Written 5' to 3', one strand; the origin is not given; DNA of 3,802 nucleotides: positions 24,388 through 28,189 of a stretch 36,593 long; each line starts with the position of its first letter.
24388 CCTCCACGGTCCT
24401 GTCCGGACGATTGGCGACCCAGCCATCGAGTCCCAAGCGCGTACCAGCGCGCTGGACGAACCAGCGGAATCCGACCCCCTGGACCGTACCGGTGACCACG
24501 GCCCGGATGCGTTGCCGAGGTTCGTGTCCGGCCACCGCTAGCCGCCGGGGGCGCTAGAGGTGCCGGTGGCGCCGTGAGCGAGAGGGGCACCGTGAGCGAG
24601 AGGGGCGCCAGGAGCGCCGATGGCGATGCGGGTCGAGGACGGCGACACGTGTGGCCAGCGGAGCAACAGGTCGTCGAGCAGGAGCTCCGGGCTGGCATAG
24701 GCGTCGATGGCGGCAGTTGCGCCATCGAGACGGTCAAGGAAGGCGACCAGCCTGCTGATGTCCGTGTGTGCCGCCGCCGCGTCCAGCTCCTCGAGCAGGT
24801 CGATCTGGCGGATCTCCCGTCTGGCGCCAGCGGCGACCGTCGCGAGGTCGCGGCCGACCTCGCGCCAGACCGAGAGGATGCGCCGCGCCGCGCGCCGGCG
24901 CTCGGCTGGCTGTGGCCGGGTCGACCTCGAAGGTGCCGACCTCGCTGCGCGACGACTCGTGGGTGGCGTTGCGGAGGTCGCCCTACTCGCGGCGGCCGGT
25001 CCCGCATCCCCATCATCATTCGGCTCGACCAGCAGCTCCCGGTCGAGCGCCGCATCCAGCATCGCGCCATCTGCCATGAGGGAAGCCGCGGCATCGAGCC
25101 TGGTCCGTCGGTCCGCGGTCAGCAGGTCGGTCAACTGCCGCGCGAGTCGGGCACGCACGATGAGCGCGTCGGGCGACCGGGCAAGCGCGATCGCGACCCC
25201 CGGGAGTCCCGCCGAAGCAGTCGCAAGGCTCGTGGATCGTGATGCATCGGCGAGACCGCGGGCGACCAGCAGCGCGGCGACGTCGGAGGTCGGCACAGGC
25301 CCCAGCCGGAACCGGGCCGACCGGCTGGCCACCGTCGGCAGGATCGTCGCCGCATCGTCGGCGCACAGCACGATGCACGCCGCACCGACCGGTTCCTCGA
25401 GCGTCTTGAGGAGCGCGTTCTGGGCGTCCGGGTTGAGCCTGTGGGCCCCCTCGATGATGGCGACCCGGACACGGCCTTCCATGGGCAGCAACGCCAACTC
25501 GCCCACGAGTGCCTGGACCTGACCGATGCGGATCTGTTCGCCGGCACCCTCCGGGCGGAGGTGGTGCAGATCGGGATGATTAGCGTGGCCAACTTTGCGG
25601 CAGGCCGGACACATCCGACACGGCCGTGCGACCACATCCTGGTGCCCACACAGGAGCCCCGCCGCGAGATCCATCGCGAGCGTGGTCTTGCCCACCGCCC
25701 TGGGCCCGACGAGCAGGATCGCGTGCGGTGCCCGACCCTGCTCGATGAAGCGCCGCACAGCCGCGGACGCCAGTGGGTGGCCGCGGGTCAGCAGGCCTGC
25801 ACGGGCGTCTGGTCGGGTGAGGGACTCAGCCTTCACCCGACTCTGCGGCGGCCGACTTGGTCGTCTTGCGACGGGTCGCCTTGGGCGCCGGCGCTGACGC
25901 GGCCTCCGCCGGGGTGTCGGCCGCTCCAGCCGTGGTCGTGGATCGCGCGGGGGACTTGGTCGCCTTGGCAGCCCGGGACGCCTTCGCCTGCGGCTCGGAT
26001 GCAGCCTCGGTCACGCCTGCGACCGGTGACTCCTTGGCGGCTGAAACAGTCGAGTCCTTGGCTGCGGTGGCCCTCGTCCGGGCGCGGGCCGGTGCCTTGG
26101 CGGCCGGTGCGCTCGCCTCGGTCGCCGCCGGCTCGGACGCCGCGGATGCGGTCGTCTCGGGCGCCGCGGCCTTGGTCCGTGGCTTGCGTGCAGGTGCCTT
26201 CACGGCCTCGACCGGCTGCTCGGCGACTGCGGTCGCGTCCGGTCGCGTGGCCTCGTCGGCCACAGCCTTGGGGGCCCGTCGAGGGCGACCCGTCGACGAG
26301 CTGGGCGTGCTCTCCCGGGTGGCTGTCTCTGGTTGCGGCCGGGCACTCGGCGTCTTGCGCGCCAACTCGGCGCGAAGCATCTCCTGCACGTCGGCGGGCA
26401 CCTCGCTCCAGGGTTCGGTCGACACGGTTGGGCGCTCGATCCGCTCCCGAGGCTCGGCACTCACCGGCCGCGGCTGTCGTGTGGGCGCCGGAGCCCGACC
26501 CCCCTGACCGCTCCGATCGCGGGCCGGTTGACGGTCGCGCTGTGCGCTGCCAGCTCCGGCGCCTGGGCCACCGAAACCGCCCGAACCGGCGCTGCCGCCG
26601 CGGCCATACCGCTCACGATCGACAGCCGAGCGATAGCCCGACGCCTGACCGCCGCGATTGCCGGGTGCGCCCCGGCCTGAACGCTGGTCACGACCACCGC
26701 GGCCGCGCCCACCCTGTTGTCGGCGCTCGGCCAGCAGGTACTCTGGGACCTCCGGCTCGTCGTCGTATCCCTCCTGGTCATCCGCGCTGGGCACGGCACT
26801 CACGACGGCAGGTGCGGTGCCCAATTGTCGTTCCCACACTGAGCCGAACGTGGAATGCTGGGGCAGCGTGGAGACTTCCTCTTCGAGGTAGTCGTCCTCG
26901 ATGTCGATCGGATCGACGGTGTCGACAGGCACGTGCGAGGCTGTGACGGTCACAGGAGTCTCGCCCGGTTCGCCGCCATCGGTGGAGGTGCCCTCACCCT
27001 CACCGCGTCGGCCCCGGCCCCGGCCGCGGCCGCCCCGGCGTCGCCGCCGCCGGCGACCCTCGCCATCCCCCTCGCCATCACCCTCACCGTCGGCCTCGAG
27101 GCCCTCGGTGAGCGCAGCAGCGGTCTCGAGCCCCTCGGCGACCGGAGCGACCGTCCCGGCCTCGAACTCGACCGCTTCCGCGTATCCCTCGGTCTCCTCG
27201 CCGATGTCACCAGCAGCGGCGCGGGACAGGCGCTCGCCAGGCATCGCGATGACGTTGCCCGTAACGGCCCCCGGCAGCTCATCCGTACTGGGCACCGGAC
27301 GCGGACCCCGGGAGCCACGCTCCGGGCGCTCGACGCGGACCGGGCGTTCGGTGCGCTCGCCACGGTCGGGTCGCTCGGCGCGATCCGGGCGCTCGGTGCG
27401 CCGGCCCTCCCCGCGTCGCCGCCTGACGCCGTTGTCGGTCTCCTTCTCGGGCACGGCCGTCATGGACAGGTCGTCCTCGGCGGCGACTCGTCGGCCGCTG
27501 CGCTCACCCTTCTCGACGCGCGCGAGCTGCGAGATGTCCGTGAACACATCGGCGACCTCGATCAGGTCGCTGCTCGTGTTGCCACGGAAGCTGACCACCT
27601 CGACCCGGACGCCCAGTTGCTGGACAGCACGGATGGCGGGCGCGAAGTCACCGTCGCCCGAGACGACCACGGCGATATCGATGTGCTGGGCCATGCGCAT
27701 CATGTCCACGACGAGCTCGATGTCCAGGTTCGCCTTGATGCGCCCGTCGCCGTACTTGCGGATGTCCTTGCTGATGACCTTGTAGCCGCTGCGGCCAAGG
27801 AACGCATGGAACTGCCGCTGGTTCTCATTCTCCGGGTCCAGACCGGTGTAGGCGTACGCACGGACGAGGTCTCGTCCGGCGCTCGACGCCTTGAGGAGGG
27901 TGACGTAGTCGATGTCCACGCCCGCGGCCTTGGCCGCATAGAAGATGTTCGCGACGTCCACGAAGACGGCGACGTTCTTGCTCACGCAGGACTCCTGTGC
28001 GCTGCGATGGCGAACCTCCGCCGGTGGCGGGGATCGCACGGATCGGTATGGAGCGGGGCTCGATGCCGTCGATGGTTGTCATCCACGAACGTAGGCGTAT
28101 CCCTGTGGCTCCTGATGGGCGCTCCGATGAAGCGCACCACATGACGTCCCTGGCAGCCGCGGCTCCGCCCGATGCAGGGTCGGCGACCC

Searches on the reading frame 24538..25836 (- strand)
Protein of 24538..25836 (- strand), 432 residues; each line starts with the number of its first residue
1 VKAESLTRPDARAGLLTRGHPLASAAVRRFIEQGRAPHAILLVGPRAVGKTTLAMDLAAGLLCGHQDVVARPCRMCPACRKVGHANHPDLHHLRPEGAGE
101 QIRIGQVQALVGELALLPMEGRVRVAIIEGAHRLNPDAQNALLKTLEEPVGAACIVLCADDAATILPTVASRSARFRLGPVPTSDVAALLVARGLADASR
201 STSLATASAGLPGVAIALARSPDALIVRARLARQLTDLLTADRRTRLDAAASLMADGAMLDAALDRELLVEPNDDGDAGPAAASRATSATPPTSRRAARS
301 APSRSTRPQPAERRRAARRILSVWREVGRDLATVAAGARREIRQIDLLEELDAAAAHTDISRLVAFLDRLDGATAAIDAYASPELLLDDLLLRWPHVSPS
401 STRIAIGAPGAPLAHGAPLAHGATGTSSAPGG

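Call 40: search_protein_families(library=pfam, proteins=[window:24538-25836:-], max_evalue=0.01)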
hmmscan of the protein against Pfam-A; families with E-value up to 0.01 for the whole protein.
window:24538-25836:- (432 aa): 7 families
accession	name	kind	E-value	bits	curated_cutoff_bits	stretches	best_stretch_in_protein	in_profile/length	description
PF13177.12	DNA_pol3_delta2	-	2.2e-40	138.7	27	1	23-180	5-159/161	DNA polymerase III, delta subunit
PF13481.12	AAA_25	-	0.0015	18.6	27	1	39-66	35-62/195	AAA domain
PF07728.20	AAA_5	-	0.0028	18.1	22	0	40-148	2-92/139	AAA domain (dynein-related subfamily)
PF13173.12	AAA_14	-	0.0034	17.8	27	1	38-62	3-27/129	AAA domain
PF13401.12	AAA_22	-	0.0085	16.9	27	0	39-158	7-121/130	AAA domain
PF20720.3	nSTAND3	-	0.0086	16.2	27.2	0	27-63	7-43/155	Novel STAND NTPase 3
PF00004.35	AAA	-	0.0091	16.9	21.2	0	40-151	1-97/131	ATPase family associated with various cellular activities (AAA)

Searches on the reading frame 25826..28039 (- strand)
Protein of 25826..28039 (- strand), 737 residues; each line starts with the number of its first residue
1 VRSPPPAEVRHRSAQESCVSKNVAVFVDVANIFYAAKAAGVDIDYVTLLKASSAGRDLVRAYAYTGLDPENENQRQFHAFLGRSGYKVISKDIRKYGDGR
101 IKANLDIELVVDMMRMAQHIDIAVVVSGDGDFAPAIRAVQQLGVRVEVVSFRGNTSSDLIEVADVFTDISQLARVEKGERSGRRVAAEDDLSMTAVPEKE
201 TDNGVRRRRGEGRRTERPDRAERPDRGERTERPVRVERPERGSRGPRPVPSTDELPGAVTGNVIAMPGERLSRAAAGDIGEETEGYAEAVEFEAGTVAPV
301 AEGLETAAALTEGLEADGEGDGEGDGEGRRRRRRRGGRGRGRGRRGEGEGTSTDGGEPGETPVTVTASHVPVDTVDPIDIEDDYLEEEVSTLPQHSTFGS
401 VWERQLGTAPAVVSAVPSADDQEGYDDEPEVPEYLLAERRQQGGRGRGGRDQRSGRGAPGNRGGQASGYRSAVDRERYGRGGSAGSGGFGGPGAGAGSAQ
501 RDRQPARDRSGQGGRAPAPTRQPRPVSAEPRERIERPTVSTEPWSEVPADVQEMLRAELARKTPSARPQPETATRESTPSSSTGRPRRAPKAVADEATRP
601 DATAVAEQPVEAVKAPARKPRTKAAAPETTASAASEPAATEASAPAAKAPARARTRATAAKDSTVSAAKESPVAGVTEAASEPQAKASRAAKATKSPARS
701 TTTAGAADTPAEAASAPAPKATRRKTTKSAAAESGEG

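Call 40: search_protein_families(library=pfam, proteins=[window:25826-28039:-], max_evalue=0.01)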
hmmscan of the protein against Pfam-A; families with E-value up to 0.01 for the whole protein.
window:25826-28039:- (737 aa): 1 family
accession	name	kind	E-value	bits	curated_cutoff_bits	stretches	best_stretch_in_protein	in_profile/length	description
PF01936.24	NYN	-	1.2e-35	123.6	24.2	1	22-169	1-144/145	NYN domain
